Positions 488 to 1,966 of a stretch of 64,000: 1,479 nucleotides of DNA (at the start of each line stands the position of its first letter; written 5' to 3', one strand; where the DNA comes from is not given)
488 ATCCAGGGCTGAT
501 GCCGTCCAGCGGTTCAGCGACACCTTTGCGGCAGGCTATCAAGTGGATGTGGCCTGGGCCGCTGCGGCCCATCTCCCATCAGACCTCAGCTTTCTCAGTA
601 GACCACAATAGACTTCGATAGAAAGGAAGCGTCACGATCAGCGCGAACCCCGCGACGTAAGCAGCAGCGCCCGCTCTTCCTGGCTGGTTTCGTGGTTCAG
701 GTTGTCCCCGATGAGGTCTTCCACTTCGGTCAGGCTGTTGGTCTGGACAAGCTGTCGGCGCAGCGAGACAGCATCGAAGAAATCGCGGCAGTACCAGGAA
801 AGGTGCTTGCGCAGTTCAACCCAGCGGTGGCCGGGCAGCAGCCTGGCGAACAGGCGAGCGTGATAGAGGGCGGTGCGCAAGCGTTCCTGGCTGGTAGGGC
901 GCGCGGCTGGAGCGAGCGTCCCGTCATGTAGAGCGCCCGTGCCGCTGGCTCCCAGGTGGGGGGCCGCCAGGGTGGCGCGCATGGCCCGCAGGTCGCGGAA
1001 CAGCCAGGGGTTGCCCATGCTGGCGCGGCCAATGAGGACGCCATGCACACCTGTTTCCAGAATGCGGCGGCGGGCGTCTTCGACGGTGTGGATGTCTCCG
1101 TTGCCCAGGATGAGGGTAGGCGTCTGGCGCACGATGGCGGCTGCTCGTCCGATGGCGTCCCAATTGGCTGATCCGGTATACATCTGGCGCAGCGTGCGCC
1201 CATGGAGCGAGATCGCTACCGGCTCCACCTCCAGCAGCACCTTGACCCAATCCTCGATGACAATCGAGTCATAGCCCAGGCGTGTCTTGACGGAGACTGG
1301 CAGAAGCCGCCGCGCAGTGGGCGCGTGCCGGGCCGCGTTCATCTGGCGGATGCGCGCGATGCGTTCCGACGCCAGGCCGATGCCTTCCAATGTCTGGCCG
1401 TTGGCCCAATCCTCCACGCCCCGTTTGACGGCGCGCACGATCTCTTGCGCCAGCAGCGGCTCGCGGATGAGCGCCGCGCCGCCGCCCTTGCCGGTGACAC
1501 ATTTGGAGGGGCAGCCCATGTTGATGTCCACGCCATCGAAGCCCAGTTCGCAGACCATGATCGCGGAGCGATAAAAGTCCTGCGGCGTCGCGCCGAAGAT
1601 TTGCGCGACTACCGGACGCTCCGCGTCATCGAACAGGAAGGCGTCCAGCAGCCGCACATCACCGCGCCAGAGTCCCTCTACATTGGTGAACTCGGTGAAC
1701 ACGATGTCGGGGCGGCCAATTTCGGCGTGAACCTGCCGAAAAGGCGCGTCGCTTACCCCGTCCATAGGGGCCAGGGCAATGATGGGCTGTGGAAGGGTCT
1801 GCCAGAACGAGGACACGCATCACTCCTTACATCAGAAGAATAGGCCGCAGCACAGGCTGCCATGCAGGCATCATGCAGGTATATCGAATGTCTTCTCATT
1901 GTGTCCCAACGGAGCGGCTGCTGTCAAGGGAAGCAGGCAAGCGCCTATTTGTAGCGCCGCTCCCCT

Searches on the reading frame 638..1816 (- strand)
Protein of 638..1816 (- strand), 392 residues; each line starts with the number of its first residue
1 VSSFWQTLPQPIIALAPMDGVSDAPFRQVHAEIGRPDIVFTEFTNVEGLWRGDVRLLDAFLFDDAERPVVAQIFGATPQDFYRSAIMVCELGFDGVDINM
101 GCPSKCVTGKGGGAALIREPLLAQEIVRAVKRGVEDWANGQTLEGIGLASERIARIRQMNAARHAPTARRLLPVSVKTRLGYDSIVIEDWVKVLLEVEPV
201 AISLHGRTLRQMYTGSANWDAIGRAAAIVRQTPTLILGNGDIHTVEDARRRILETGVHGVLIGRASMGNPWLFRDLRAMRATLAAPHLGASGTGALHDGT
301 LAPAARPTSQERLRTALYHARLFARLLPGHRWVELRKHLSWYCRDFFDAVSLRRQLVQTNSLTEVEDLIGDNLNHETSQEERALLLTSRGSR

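Call 52: search_protein_families(library=pfam, proteins=[window:638-1816:-], max_evalue=0.0001)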
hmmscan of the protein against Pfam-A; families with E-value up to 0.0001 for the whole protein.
window:638-1816:- (392 aa): 1 family
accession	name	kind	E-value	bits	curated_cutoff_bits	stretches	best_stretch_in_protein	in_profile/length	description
PF01207.24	Dus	-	9.1e-57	193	20.4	2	15-135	2-122/311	Dihydrouridine synthase (Dus)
